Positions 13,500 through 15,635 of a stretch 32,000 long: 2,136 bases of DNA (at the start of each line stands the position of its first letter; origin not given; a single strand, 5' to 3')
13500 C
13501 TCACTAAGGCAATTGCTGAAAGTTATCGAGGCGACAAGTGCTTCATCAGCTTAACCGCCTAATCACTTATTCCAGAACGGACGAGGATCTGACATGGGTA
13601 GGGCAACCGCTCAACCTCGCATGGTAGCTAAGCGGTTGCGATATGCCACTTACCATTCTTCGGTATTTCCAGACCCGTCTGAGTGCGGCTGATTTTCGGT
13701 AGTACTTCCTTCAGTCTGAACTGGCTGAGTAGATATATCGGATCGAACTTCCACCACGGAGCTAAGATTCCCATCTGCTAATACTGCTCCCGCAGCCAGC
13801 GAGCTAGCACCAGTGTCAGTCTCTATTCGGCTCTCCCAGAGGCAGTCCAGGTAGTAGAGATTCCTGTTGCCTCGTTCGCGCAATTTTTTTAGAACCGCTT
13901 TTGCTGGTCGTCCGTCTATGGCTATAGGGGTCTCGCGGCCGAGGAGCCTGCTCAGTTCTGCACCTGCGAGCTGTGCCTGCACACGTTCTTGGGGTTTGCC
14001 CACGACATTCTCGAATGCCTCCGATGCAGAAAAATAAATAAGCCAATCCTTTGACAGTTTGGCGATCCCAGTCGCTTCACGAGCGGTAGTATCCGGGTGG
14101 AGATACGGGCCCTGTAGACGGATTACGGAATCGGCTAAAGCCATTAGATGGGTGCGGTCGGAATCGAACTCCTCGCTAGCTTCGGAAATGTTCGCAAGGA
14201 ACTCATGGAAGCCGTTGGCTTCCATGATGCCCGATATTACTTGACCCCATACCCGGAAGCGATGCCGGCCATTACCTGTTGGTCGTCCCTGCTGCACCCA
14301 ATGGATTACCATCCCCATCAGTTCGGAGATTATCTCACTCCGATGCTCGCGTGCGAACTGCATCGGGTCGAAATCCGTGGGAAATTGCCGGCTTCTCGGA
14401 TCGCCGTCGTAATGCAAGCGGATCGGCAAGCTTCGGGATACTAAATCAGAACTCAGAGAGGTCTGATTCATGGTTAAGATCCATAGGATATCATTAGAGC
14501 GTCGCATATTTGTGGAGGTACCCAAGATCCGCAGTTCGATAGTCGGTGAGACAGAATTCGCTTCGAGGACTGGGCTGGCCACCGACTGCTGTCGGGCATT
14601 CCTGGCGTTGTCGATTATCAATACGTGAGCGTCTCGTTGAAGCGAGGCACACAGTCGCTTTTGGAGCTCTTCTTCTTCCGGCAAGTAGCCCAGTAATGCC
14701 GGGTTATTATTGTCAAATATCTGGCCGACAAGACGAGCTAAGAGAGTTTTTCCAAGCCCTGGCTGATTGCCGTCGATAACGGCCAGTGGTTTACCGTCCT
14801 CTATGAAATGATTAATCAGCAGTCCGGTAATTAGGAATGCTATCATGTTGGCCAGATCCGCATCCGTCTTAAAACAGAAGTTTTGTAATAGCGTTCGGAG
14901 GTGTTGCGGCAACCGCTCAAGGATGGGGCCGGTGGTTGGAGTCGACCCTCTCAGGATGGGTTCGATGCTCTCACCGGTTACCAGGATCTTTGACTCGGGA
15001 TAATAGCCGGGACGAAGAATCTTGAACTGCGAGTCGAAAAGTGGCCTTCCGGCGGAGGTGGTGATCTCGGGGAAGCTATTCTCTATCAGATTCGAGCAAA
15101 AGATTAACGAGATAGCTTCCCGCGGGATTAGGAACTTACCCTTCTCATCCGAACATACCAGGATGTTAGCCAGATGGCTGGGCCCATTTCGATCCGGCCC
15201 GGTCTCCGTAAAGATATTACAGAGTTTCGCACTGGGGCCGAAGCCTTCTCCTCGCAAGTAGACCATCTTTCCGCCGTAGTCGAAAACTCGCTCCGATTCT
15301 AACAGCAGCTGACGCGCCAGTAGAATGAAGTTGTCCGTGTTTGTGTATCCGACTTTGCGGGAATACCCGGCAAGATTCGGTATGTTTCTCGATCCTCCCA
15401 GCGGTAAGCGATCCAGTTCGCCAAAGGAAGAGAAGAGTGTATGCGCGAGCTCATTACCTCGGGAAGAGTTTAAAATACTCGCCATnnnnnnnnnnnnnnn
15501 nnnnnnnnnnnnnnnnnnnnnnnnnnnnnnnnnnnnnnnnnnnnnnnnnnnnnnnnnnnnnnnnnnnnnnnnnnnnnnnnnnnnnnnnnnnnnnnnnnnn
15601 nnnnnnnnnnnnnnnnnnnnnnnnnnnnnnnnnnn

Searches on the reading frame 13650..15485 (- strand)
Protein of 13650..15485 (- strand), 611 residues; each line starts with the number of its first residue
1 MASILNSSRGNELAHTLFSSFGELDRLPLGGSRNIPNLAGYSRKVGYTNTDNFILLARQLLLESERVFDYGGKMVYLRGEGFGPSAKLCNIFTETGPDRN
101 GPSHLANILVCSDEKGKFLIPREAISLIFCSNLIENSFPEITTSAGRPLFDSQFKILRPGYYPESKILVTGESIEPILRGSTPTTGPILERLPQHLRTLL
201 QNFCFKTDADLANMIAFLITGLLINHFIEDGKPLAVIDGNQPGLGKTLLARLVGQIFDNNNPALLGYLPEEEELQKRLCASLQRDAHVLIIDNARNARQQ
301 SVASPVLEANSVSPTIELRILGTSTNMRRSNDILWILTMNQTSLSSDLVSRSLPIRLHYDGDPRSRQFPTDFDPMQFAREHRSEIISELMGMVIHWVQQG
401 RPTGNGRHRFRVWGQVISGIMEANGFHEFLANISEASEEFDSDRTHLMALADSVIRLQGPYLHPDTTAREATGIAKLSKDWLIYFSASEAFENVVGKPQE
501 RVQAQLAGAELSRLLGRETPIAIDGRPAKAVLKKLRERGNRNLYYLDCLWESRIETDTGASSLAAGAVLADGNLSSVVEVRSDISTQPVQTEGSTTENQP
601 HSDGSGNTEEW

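Call 10: search_protein_families(library=pfam, proteins=[window:13650-15485:-], max_evalue=0.01)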
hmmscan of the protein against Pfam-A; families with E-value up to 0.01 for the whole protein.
window:13650-15485:- (611 aa): 0 families

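Call 11: search_protein_families(library=phrogs, proteins=[window:13650-15485:-], max_evalue=0.01)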
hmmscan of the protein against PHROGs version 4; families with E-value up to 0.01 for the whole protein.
window:13650-15485:- (611 aa): 3 families
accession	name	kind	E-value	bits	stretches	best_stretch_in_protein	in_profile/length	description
phrog_10537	-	unknown function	9.4e-35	120.7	1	136-447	820-1135/1229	-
phrog_29234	-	unknown function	2.4e-11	43.4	1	195-415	520-734/887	-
phrog_19930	-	DNA, RNA and nucleotide metabolism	1.3e-08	34.6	1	190-431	531-769/865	DNA polymerase/primase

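Call 12: search_protein_families(library=ncbifam, proteins=[window:13650-15485:-], max_evalue=0.01)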
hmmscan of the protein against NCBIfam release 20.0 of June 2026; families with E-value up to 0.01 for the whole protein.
window:13650-15485:- (611 aa): 0 families

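Call 20: search_solved_structures(query=window:13650-15485:-, max_evalue=1)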
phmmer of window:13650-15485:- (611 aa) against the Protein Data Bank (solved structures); distinct sequences matched with E-value up to 1: 2.
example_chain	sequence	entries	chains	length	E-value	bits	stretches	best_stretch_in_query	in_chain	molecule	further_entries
9jix_A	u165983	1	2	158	0.27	12.9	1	238-324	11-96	De Novo Designed ATPase, PL2x4_2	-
4yo2_A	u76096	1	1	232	0.77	11.4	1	390-474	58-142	Transcription factor E2F8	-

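Call 45: find_homologous_proteins(query=window:13650-15485:-, max_evalue=0.001)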
Query window:13650-15485:- (611 aa): 31 proteins with E <= 0.001 among 8000 candidates.
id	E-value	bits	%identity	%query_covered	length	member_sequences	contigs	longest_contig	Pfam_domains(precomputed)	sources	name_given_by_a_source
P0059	0.0e+0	1382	100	100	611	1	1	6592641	-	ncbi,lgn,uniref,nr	ncbi:hypothetical protein KIH39_23250 [Telmatocola sphagniphila]|uniref:Uncharacterized protein n=1 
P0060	1.9e-119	418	45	75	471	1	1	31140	-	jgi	jgi:hypothetical protein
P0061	6.1e-119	416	39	99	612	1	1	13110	-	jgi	jgi:hypothetical protein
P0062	1.1e-118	416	44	75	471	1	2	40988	-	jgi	-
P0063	2.6e-118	414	43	75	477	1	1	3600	-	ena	-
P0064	8.2e-115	403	36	99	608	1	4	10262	-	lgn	-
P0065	8.8e-113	396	44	72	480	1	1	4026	-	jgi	jgi:hypothetical protein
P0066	1.6e-111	392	38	90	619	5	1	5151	-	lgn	-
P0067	3.8e-110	387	38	89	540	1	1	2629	-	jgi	jgi:hypothetical protein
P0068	1.2e-108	382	43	73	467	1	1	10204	-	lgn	-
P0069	1.4e-107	379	43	75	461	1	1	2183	-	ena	-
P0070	4.7e-106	374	42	75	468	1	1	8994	-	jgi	jgi:hypothetical protein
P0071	5.5e-106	374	44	72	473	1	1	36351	-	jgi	jgi:hypothetical protein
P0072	3.0e-105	371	38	90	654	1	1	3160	-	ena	-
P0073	8.9e-105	370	37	90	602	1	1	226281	-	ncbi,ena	-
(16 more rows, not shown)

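Call 48: search_solved_structures(query=A2, max_evalue=1)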
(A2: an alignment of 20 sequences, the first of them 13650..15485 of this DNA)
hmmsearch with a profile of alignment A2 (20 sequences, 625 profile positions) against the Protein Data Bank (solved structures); distinct sequences matched with E-value up to 1: 5.
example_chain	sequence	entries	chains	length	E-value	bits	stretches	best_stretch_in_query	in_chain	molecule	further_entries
6c2u_A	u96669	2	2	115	0.038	16.2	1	264-301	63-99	phosphate-loop protein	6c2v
6wrv_D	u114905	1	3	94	0.19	13.8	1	30-105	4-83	Computationally designed protein 3DS18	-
9bji_A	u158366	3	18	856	0.24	13.5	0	255-276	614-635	Nuclear valosin-containing protein-like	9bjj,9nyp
6p12_B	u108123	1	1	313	0.31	13.1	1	265-318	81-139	Drosophila melanogaster Spastin AAA domain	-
6nyw_B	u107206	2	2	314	0.67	12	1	265-318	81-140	Spastin | Drosophila melanogaster Spastin AAA domain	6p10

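Call 49: search_protein_families(library=pfam, alignment_id=A2, max_evalue=0.01)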
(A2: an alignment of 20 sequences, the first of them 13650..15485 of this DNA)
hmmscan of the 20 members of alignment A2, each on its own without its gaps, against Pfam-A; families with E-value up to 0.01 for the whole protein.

A. member 1, window:13650-15485:- (611 aa): 0 families

B. families by the number of members that match (of 20 scanned): 6 families
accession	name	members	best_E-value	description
PF01807.25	Zn_ribbon_DnaG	1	5.7e-07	CHC2 zinc finger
PF08275.17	DNAG_N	1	0.00052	DNA primase catalytic core, N-terminal domain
PF13362.12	Toprim_3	1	0.00095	Toprim domain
PF13155.12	Toprim_2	1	0.0029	Toprim-like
PF04851.21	ResIII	1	0.0062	Type III restriction enzyme, res subunit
PF07232.17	DUF1424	1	0.0079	Putative rep protein (DUF1424)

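Call 58: search_dna_similar(query=window:13650-15485:-, collection=plasmids, mode=protein, max_rows=15, max_evalue=0.001)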
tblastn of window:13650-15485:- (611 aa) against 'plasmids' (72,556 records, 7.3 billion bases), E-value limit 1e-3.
Records with a match: 9; places in all: 10; records where one place covers at least 80% of the query: 0.
Best place of each record, by identity: <60% 9.
By first word of the organism name: Streptomyces 5; Methylobacterium 2; Saccharopolyspora 1; Nonomuraea 1.
By predicted mobility (MOB-suite, as given by PLSDB): non-mobilizable 9.
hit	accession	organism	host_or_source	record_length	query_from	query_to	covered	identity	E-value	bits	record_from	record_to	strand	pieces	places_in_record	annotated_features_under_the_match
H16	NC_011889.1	Methylobacterium nodulans ORS 2060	-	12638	56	525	77%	23.7%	3e-14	84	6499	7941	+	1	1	bifunctional DNA primase/polymerase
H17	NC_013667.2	Streptomyces sp. Y27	-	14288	170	516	57%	26.3%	4e-17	94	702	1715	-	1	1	hypothetical protein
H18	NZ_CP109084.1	Streptomyces cyaneofuscatus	-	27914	119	450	54%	25.7%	2e-17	95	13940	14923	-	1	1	hypothetical protein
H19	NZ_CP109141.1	Streptomyces cyaneofuscatus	-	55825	119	450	54%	25.7%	2e-17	95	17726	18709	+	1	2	hypothetical protein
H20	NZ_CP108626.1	Streptomyces rubiginosohelvolus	-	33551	130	459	54%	25.9%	9e-19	99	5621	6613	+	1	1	hypothetical protein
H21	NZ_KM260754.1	Saccharopolyspora endophytica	-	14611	159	450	48%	28.4%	4e-21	105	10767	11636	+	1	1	hypothetical protein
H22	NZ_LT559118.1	Nonomuraea gerenzanensis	-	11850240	199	450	41%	28.2%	5e-15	87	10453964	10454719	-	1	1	none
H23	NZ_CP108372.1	Streptomyces sp. NBC_01335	-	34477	196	450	42%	27.8%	2e-14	85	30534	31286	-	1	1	bifunctional DNA primase/polymerase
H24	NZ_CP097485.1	Methylobacterium tardum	single cell,freshwater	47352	202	439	39%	23.8%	3e-5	55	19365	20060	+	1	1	PriCT-2 domain-containing protein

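Call 59: search_dna_similar(query=window:13650-15485:-, collection=phages, mode=protein, max_rows=15, max_evalue=0.001)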
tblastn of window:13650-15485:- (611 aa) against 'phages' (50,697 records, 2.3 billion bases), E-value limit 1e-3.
Records with a match: 61; places in all: 61; records where one place covers at least 80% of the query: 0.
Best place of each record, by identity: <60% 61.
By first word of the organism name: Caulobacter 39; Brevundimonas 8; Actinoplanes 2; Ruegeria 2; Bertelyvirus 2; Roseobacter 1; Rhodobacter 1; Bacteriophage 1; Akkermansia 1; Caudoviricetes 1; and 3 more.
By host as written in the record: Caulobacter vibrioides CB15 22; Brevundimonas pondensis LVF1 6; Caulobacter crescentus 6; Caulobacter vibrioides 6; Caulobacter crescentus NA1000 6; - 3; Ruegeria pomeroyi DSS-3 3; Brevundimonas pondensis EIF1 1; and 8 more.
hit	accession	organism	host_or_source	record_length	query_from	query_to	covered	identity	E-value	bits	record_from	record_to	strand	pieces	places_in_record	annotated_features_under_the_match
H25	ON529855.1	Brevundimonas phage vB_BpoS-Domovoi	Brevundimonas pondensis EIF1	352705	120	459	56%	27.0%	5e-20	100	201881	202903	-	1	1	hypothetical protein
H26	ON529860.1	Brevundimonas phage vB_BpoS-Papperlapapp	Brevundimonas pondensis LVF1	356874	120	459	56%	27.0%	5e-20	100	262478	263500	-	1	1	hypothetical protein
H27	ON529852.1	Brevundimonas phage vB_BpoS-Kabachok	Brevundimonas pondensis LVF1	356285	120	459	56%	26.5%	4e-20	101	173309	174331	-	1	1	hypothetical protein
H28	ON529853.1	Brevundimonas phage vB_BpoS-Bambus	Brevundimonas pondensis LVF1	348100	120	459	56%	26.5%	6e-20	100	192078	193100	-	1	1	hypothetical protein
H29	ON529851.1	Brevundimonas phage vB_BpoS-Marchewka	Brevundimonas pondensis LVF1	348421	120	459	56%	26.5%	6e-20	100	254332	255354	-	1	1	hypothetical protein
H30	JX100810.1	Caulobacter phage CcrColossus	Caulobacter crescentus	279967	120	441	53%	26.6%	6e-20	100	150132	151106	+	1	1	hypothetical protein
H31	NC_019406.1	Caulobacter phage CcrColossus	Caulobacter crescentus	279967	120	441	53%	26.6%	6e-20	100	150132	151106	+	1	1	hypothetical protein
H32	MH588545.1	Caulobacter phage CcrPW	Caulobacter vibrioides CB15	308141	120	441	53%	26.0%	1e-19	100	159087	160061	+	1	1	PE-PGRS family protein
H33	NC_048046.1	Caulobacter phage CcrPW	Caulobacter vibrioides CB15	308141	120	441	53%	26.0%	1e-19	100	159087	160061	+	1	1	PE-PGRS family protein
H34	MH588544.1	Caulobacter phage CcrBL10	Caulobacter vibrioides CB15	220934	139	441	50%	27.4%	1e-23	112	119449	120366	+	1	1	PE-PGRS family protein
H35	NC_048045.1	Caulobacter phage CcrBL10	Caulobacter vibrioides CB15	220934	139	441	50%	27.4%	1e-23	112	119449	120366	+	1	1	PE-PGRS family protein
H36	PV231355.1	Caulobacter phage RBC11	Caulobacter vibrioides CB15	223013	139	441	50%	27.4%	2e-23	112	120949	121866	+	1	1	hypothetical protein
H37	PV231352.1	Caulobacter phage RBC63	Caulobacter vibrioides CB15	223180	139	441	50%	27.4%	2e-23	112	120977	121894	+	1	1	hypothetical protein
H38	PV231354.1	Caulobacter phage RBC8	Caulobacter vibrioides CB15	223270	139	441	50%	27.4%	2e-23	112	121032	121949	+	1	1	hypothetical protein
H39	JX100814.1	Caulobacter phage CcrRogue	Caulobacter vibrioides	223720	139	441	50%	27.4%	2e-23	112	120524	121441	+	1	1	hypothetical protein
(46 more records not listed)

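Call 63: find_encoding_contigs(protein=P0073, flank=10000, max_places=1)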
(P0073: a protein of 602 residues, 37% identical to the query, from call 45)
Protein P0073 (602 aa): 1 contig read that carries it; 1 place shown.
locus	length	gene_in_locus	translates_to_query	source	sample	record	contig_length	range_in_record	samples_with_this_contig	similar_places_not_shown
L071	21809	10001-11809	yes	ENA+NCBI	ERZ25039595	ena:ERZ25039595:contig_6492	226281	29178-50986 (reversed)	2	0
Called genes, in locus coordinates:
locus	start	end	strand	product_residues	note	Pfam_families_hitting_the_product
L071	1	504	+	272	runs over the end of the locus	-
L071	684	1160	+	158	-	-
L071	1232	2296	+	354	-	PF00078:RVT_1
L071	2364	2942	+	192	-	-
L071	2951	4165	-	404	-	PF14690:Zn_ribbon_ISL3, PF13542:HTH_Tnp_ISL3, PF01610:DDE_Tnp_ISL3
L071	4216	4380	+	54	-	-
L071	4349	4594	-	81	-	-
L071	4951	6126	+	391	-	PF00589:Phage_integrase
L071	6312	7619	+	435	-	-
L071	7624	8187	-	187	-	PF13358:DDE_3 (weak)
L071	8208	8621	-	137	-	PF13384:HTH_23 (faint), PF13551:HTH_29 (weak), PF13565:HTH_32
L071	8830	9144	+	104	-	PF07618:DUF1580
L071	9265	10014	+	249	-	-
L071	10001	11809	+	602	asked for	-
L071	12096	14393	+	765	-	PF00476:DNA_pol_A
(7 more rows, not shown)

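Call 64: find_encoding_contigs(protein=P0062, flank=10000, max_places=1)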
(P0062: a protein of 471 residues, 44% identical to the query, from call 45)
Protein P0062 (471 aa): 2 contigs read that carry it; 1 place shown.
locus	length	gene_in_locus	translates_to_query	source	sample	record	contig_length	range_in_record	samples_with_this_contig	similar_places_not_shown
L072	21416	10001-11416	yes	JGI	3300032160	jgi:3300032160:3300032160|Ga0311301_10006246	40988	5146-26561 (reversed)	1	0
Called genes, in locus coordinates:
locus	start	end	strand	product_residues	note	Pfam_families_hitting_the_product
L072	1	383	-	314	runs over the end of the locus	PF01073:3Beta_HSD, PF01370:Epimerase, PF02719:Polysacc_synt_2 (weak), PF04321:RmlD_sub_bind, PF13460:NAD_binding_10 (weak), PF16363:GDP_Man_Dehyd, PF07993:NAD_binding_4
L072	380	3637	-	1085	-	PF13439:Glyco_transf_4 (faint), PF20706:GT4-conflict, PF00534:Glycos_transf_1, PF13692:Glyco_trans_1_4, PF13524:Glyco_trans_1_2, PF13579:Glyco_trans_4_4 (weak), PF00534:Glycos_transf_1, PF13692:Glyco_trans_1_4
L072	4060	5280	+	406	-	PF00589:Phage_integrase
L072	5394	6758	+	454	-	-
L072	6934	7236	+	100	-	PF07618:DUF1580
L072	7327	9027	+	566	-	-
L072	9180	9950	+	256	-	-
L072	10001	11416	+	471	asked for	-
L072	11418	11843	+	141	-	-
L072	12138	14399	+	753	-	PF00476:DNA_pol_A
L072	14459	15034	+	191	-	-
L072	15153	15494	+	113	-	-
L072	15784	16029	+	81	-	PF13560:HTH_31, PF12844:HTH_19 (weak), PF01381:HTH_3, PF13443:HTH_26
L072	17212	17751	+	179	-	-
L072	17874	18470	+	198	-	-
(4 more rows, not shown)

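Call 65: find_encoding_contigs(protein=P0071, flank=10000, max_places=1)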
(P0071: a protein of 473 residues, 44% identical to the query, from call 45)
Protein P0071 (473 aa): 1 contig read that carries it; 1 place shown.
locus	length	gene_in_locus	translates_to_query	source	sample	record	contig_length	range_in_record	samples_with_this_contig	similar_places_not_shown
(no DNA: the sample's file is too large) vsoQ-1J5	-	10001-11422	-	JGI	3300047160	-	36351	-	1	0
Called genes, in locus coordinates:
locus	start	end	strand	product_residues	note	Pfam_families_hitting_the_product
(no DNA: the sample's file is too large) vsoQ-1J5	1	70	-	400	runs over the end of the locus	-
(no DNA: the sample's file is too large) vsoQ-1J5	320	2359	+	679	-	PF00924:MS_channel_2nd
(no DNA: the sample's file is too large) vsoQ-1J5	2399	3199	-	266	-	PF00106:adh_short, PF08659:KR, PF13561:adh_short_C2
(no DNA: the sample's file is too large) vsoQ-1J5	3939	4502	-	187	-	-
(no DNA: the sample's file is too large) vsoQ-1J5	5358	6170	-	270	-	PF00665:rve (weak)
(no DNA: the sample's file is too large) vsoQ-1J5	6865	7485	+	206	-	-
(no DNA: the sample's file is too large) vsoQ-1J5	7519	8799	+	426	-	PF13513:HEAT_EZ (faint), PF00514:Arm (faint), PF02985:HEAT (faint), PF13646:HEAT_2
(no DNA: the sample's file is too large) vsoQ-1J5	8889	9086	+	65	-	-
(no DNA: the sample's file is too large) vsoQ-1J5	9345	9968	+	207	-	-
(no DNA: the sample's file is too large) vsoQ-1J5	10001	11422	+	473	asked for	-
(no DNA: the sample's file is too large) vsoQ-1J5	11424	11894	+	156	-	-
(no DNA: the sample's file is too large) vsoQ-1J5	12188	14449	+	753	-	PF01612:DNA_pol_A_exo1 (weak), PF00476:DNA_pol_A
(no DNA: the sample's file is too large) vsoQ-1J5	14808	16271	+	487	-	-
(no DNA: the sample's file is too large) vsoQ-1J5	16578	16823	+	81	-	PF00476:DNA_pol_A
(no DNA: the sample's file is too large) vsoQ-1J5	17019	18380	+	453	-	-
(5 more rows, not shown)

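Call 79: search_protein_families(library=padloc, proteins=[window:13650-15485:-], max_evalue=0.01)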
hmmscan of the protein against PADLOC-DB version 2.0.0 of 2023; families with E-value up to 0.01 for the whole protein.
window:13650-15485:- (611 aa): 0 families

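Call 94: predict_structure(alignment_id=A2)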
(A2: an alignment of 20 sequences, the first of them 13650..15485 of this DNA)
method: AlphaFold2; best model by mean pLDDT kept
length: 611 residues; sequences in the alignment: 20
mean_pLDDT: 83.0   pTM: 0.77
mean pLDDT of the five models: 83.0, 81.9, 79.4, 78.9, 78.9
residues with pLDDT >= 90: 341; 70-90: 171; 50-70: 26; < 50: 73
segments of 3 or more residues with pLDDT < 50: 1-6, 24-32, 553-602, 604-611
pLDDT, mean of each block of 10 residues (from residue 1): 51 68 44 70 79 91 92 88 89 89 90 87 91 87 94 94 94 90 85 96 96 98 96 96 94 95 91 91 89 77 90 91 84 96 90 96 84 96 98 96 94 97 96 91 87 92 78 85 88 83 90 90 91 88 92 45 29 27 30 36 45 38
secondary structure, 60 per line:
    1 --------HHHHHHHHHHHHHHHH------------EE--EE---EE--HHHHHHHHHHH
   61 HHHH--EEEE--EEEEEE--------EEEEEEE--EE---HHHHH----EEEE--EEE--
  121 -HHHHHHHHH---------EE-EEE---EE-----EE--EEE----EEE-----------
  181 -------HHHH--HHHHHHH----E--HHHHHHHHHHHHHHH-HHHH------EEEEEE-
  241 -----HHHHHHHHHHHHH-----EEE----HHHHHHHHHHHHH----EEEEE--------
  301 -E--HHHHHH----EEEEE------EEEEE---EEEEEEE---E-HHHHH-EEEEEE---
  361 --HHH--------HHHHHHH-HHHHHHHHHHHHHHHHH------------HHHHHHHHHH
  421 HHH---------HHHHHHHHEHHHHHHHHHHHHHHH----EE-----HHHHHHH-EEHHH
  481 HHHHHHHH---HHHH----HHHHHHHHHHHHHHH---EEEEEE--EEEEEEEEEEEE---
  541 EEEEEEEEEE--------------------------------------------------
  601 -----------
elements in order: H9-24 H50-64 E67-70 E73-78 E87-93 H101-105 E110-113 E116-118 H122-130 E143-145 E160-162 E167-169 H188-191 H194-200 H208-222 H224-227 E234-239 H246-258 E264-266 H271-283 E288-292 H305-310 E315-319 E326-330 E334-340 H346-350 E352-357 H374-380 H382-398 H411-423 H433-440 H442-456 H468-474 H478-488 H492-495 H500-514 E518-523 E526-537 E541-550
